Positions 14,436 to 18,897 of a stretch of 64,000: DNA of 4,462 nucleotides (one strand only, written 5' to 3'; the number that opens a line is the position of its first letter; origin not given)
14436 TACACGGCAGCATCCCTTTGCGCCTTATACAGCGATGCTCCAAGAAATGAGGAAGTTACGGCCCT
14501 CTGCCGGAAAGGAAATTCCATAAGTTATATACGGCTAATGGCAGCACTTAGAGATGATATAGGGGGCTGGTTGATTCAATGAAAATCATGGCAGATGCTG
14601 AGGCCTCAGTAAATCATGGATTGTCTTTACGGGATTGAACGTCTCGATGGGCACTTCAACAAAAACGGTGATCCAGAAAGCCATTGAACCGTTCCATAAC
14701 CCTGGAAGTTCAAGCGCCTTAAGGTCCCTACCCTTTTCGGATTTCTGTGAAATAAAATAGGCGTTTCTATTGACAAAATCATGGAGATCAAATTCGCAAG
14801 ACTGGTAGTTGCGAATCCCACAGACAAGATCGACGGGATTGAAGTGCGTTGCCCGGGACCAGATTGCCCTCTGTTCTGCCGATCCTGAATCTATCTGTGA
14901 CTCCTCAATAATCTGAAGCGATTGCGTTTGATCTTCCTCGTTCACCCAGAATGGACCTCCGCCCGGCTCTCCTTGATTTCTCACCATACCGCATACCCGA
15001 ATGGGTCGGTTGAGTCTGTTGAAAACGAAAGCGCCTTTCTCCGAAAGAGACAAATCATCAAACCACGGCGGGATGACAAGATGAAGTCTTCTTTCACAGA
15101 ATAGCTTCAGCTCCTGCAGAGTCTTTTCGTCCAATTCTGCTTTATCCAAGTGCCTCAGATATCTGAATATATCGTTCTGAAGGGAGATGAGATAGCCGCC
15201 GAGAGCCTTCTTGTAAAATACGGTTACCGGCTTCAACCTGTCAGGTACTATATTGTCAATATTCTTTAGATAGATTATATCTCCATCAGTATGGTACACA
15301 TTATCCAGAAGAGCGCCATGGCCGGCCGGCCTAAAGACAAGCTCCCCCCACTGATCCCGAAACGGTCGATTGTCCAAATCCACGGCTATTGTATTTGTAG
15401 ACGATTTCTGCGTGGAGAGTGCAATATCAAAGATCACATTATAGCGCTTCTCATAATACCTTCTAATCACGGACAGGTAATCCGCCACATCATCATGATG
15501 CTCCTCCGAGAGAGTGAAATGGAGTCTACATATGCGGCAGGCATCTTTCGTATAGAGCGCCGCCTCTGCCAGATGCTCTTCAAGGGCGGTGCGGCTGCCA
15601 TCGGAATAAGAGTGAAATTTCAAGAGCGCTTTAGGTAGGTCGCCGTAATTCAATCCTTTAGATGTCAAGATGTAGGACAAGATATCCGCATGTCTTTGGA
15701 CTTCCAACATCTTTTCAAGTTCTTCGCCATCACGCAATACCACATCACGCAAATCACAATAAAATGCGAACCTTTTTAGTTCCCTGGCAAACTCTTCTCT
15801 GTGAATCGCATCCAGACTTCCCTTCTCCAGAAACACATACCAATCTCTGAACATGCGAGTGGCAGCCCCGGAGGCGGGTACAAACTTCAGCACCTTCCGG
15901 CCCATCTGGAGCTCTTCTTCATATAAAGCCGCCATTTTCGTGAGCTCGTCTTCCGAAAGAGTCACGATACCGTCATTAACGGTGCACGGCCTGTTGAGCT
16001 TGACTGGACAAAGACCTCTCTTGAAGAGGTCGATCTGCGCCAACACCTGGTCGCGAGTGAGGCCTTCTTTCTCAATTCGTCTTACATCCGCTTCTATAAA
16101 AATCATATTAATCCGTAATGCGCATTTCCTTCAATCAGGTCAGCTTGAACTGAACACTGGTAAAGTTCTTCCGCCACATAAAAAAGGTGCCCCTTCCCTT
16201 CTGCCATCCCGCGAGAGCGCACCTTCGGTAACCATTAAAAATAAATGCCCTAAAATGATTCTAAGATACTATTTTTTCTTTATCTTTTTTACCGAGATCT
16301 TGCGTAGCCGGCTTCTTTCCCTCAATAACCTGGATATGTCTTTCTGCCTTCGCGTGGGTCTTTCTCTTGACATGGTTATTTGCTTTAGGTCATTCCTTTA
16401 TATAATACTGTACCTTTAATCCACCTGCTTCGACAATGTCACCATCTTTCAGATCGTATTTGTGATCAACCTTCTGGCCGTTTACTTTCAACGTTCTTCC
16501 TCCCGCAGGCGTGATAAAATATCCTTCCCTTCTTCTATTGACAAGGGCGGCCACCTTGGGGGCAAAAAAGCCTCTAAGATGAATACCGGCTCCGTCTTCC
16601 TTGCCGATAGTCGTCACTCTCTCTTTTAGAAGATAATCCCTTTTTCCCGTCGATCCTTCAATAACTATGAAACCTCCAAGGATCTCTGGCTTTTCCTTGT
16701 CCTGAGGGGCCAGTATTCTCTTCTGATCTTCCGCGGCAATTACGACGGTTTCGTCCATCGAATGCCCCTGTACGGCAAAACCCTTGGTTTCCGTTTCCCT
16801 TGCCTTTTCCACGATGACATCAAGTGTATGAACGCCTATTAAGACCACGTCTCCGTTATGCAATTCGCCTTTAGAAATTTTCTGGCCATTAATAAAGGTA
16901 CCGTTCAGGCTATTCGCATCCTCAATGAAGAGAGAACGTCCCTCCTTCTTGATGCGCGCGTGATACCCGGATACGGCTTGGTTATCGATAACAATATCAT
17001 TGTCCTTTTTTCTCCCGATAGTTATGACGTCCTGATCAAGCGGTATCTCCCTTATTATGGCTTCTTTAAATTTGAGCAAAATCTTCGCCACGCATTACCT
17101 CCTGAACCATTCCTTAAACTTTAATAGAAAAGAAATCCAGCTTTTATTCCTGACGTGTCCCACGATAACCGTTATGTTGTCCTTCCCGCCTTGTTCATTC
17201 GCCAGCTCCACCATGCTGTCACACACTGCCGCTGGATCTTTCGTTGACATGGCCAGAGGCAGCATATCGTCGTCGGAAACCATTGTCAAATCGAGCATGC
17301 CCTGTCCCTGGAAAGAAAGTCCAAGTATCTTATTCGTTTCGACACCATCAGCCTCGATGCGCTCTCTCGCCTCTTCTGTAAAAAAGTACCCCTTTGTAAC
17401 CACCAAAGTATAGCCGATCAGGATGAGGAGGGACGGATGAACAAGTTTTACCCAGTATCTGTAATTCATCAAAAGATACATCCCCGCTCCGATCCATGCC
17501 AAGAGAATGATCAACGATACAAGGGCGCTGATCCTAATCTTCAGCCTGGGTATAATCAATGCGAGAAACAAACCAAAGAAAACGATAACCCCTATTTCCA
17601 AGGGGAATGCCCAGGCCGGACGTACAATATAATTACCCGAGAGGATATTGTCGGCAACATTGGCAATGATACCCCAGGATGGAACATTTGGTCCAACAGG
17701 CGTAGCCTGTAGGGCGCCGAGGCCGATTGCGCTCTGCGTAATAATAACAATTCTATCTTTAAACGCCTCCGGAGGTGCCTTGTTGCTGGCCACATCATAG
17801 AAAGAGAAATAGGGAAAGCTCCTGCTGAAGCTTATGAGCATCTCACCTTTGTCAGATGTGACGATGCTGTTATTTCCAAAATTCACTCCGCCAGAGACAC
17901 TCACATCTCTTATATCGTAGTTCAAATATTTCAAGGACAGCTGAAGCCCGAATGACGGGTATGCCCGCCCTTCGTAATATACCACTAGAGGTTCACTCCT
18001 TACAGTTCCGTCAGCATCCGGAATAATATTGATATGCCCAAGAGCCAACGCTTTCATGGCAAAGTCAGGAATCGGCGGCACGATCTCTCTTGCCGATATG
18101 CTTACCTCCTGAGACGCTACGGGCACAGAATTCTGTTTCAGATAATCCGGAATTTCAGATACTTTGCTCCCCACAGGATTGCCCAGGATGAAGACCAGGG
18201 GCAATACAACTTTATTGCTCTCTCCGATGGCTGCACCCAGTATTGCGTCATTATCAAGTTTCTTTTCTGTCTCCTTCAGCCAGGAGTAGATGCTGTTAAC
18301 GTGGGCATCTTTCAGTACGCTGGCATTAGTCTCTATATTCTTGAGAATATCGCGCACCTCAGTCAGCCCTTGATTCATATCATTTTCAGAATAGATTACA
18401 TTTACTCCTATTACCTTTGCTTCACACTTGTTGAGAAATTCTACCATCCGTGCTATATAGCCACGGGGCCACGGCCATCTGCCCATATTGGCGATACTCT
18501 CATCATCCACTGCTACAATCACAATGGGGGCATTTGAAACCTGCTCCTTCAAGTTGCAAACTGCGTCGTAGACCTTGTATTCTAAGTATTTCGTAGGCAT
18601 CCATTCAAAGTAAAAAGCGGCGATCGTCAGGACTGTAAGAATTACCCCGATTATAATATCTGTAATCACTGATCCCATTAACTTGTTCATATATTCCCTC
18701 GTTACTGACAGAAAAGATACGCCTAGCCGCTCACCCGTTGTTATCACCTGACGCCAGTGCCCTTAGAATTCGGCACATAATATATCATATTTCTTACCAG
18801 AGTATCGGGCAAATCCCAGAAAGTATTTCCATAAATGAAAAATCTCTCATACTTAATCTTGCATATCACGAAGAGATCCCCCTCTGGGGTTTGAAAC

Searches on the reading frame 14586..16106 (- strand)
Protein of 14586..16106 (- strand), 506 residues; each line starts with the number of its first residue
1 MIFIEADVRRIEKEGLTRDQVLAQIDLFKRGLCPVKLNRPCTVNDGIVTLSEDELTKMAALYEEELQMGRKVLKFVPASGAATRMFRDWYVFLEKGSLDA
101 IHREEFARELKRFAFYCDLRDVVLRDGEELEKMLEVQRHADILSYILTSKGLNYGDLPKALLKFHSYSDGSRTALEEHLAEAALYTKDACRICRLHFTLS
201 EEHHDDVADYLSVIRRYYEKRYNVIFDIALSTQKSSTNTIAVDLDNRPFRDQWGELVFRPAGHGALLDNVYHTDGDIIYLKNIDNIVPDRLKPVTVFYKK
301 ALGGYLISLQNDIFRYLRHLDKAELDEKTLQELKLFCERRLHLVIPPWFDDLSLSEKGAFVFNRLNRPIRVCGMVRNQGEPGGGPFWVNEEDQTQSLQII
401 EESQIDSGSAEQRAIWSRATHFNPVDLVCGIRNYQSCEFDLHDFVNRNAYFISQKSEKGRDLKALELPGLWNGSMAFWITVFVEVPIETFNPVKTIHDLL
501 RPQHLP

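Call 22: search_protein_families(library=pfam, proteins=[window:14586-16106:-])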
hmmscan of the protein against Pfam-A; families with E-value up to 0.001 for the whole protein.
window:14586-16106:- (506 aa): 1 family
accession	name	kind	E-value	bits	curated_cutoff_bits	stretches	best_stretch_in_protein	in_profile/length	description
PF14134.11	DUF4301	-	4e-203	676.3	27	1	5-504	2-506/507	Domain of unknown function (DUF4301)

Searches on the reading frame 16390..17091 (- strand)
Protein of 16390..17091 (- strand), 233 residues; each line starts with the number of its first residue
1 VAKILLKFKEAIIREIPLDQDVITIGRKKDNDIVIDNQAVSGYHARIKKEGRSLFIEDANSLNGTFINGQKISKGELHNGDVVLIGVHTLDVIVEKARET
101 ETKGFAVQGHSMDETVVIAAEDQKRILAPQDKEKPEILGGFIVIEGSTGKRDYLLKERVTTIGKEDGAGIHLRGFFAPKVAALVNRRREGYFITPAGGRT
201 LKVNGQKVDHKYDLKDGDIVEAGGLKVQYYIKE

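Call 22: search_protein_families(library=pfam, proteins=[window:16390-17091:-])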
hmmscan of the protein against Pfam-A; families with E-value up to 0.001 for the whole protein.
window:16390-17091:- (233 aa): 2 families
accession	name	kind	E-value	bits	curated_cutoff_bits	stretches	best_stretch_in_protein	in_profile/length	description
PF00498.31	FHA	-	8.6e-28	97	20.7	1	23-86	1-67/67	FHA domain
PF16697.10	Yop-YscD_cpl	-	2e-19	70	33.2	1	15-91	11-89/94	Inner membrane component of T3SS, cytoplasmic domain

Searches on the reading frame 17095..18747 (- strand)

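Call 22: search_protein_families(library=pfam, proteins=[window:17095-18747:-])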
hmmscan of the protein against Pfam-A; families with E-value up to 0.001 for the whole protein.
window:17095-18747:- (550 aa): 1 family
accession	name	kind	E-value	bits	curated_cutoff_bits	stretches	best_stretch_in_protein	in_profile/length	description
PF05226.16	CHASE2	-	1.5e-56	192.3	26.3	1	41-394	6-254/257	CHASE2 domain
